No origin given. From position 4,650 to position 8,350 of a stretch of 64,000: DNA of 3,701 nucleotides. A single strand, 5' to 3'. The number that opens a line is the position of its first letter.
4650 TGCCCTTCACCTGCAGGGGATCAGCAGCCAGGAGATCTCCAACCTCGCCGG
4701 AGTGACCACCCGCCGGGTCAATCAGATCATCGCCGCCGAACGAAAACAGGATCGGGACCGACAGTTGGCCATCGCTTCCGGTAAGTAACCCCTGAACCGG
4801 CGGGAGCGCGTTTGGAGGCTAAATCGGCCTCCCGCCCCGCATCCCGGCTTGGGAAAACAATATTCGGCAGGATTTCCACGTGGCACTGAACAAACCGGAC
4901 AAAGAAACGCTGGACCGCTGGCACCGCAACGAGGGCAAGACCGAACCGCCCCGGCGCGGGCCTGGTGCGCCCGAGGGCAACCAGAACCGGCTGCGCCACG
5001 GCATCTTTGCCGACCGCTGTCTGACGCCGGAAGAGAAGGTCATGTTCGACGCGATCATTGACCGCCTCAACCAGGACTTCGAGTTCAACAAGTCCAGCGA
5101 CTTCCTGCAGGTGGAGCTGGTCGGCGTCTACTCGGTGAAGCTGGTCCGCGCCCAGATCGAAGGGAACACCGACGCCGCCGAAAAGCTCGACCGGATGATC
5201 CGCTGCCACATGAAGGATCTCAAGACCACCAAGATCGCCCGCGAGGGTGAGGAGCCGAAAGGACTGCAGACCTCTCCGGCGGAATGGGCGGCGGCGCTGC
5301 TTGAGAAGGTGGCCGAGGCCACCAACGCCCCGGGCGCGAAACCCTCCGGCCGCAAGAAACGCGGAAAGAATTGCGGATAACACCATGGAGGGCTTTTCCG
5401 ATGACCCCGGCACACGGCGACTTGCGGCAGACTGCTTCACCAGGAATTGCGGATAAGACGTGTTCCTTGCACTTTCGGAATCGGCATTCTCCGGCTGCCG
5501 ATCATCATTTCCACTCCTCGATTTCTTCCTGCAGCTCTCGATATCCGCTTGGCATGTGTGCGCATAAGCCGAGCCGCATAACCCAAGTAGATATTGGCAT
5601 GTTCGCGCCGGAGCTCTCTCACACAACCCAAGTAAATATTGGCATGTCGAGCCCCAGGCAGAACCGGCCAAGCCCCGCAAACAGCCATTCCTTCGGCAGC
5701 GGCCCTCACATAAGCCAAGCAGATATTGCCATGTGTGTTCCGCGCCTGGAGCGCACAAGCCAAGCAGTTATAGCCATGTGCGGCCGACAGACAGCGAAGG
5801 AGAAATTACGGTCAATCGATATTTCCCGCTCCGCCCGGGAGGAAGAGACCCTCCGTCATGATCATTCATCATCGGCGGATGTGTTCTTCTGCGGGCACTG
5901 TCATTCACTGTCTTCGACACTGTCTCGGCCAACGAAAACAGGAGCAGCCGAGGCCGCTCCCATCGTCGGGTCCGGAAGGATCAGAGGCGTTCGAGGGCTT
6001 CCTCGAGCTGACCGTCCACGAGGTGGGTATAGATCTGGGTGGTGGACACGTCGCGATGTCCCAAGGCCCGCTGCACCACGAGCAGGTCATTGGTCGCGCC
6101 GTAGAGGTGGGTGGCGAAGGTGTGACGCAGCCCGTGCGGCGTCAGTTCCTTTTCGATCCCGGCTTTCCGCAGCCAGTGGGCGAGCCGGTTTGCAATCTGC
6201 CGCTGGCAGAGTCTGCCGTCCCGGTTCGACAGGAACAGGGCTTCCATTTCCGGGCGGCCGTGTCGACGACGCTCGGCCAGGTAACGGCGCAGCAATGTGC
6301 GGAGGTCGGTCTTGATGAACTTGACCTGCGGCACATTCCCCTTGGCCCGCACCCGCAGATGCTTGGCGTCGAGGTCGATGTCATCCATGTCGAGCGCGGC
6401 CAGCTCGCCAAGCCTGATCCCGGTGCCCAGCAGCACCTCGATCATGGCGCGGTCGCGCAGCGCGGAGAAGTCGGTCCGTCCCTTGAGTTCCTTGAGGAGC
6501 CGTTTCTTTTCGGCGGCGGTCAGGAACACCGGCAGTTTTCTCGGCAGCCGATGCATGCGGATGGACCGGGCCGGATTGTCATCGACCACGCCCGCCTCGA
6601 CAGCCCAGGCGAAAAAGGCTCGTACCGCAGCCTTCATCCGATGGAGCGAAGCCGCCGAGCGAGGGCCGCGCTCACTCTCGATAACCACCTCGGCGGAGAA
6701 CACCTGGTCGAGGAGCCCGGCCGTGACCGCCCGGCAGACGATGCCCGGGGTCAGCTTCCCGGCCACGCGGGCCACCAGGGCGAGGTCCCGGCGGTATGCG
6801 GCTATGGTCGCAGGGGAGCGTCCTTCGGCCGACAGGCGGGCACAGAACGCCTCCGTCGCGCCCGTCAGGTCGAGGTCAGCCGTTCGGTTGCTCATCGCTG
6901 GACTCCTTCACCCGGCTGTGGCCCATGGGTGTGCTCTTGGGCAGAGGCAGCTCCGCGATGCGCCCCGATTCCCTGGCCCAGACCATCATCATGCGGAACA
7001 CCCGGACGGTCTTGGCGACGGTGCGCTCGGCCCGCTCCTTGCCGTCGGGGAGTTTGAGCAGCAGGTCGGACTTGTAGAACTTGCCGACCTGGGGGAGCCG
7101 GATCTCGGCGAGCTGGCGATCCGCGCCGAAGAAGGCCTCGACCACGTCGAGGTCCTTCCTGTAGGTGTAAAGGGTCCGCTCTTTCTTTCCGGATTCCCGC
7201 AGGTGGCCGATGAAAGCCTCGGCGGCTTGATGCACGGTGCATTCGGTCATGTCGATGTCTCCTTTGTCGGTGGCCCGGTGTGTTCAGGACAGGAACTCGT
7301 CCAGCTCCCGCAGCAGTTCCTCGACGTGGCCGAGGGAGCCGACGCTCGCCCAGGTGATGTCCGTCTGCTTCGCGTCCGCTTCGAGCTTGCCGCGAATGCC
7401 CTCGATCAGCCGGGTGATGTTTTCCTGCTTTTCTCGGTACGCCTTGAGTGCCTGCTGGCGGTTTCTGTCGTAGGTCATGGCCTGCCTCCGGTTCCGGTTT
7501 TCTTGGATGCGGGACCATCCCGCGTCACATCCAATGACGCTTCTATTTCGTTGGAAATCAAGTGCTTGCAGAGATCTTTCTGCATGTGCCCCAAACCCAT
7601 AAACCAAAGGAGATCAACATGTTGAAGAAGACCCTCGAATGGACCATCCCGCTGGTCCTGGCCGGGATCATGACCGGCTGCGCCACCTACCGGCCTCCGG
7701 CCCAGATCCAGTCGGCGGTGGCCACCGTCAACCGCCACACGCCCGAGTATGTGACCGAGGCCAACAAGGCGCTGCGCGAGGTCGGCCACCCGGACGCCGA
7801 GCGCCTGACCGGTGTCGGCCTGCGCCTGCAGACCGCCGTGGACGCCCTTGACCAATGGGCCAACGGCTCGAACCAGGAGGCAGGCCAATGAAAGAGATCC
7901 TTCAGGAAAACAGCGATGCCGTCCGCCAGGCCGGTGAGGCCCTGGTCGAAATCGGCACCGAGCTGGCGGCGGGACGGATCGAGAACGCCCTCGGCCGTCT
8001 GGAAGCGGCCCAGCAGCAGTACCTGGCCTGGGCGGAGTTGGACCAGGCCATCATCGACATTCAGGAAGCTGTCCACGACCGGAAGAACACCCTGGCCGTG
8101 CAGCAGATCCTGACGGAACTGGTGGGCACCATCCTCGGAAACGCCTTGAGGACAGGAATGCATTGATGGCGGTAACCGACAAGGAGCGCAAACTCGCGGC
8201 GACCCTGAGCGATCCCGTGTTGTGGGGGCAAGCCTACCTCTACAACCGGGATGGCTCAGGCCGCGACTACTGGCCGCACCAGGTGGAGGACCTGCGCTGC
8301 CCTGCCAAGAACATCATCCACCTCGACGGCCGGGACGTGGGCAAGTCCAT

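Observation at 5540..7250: Xer-like tyrosine recombinase with paired 26-bp repeats and a dif-like arm in the middle of the phage map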

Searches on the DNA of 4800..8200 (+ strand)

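Call 11: search_dna_similar(query=window:4800-8200:+, collection=phages, mode=distant)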
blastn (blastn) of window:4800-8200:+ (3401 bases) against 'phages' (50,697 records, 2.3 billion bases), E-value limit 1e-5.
Records with a match: 1; places in all: 1; records where one place covers at least 80% of the query: 0.
Best place of each record, by identity: 60-80% 1.
By first word of the organism name: Bacteriophage 1.
By host as written in the record: - 1.
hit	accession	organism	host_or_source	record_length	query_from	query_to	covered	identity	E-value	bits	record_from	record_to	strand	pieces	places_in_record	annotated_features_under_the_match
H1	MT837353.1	Bacteriophage sp.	human fecal samples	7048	1572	1661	3%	76.7%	3e-8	69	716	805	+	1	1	record has no annotation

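Call 58: search_rna_families(source=window, start=5200, end=7700, threshold=evalue, max_evalue=1)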
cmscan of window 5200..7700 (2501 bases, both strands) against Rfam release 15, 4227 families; matches with E-value up to 1: 2.
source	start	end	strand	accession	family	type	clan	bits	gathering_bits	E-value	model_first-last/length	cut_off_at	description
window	6622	6744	+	RF00305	snoZ248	Gene; snRNA; snoRNA; CD-box;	-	25.5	120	0.053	1-137/137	no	Small nucleolar RNA Z248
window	5848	5876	-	RF01126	sR41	Gene; snRNA; snoRNA; CD-box;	-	16.6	54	0.71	1-53/53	no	Small nucleolar RNA sR41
